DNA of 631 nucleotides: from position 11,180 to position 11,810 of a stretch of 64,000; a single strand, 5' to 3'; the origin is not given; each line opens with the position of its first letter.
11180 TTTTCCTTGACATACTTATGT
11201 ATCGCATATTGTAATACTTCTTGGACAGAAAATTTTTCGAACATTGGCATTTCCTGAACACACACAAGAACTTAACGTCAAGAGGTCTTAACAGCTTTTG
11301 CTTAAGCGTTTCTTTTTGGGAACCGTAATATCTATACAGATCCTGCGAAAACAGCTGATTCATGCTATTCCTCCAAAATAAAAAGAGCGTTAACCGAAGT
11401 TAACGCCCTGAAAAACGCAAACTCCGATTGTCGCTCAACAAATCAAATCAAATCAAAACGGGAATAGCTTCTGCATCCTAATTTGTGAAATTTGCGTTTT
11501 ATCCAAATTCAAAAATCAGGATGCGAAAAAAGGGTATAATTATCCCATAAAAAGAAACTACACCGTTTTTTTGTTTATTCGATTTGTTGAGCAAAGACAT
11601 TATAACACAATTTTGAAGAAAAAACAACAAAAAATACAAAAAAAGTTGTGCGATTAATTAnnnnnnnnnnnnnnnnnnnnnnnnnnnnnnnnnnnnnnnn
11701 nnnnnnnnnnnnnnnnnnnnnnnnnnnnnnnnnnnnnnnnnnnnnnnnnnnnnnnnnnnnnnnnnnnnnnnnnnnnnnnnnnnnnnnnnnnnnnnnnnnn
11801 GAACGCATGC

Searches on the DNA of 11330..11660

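Call 61: search_rna_families(source=window, start=11330, end=11660, threshold=evalue, max_evalue=10)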
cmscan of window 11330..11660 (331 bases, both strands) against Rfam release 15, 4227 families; matches with E-value up to 10: 13.
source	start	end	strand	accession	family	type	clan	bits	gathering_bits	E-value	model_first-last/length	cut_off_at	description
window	11465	11528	-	RF00240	RNA-OUT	Gene; antisense;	-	22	41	0.069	1-70/70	no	RNA-OUT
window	11422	11579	+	RF02860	Arrc14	Gene; sRNA;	-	20.8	99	0.68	1-167/167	no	Actinobacillus sRNA 14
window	11468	11529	-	RF04134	MIR7504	Gene; miRNA;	-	16.9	83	2.8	29-95/124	no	MIR7504 microRNA precursor family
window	11376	11488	-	RF02892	SR6_antitoxin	Gene; antisense;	-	16.7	55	2.5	1-104/104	no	Bacillus SR6 antitoxin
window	11464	11532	-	RF03642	MIR5743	Gene; miRNA;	-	15.7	111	3.8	1-81/81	no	MIR5743 microRNA precursor family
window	11330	11443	+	RF00426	SCARNA15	Gene; snRNA; snoRNA; scaRNA;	CL00019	15.6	65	1.7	12-128/128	5'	Small Cajal body specific RNA 15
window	11381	11467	-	RF04181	rteR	Gene; sRNA;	-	15.6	72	8.6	1-84/84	no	rteR sRNA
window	11508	11591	-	RF04056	mir-982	Gene; miRNA;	-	15.4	70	6.8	1-89/89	no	mir-982 microRNA precursor family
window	11456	11575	+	RF01859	Phe_leader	Cis-reg; leader;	-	14.2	55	9.6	1-125/125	no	Phenylalanine leader peptide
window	11474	11523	+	RF03244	mir-4798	Gene; miRNA;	-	13.8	75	9.1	1-75/75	no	mir-4798 microRNA precursor family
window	11390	11460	-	RF02938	COG2827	Gene; sRNA;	-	13.6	49.1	8.3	1-77/77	no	COG2827 RNA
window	11380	11486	-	RF02394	sau-63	Gene; sRNA;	-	13.5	100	5.5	1-98/98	no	Staphylococcus sRNA sau-63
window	11467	11530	-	RF04133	MIR2646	Gene; miRNA;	-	12.2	245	2.7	1-256/256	no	MIR2646 microRNA precursor family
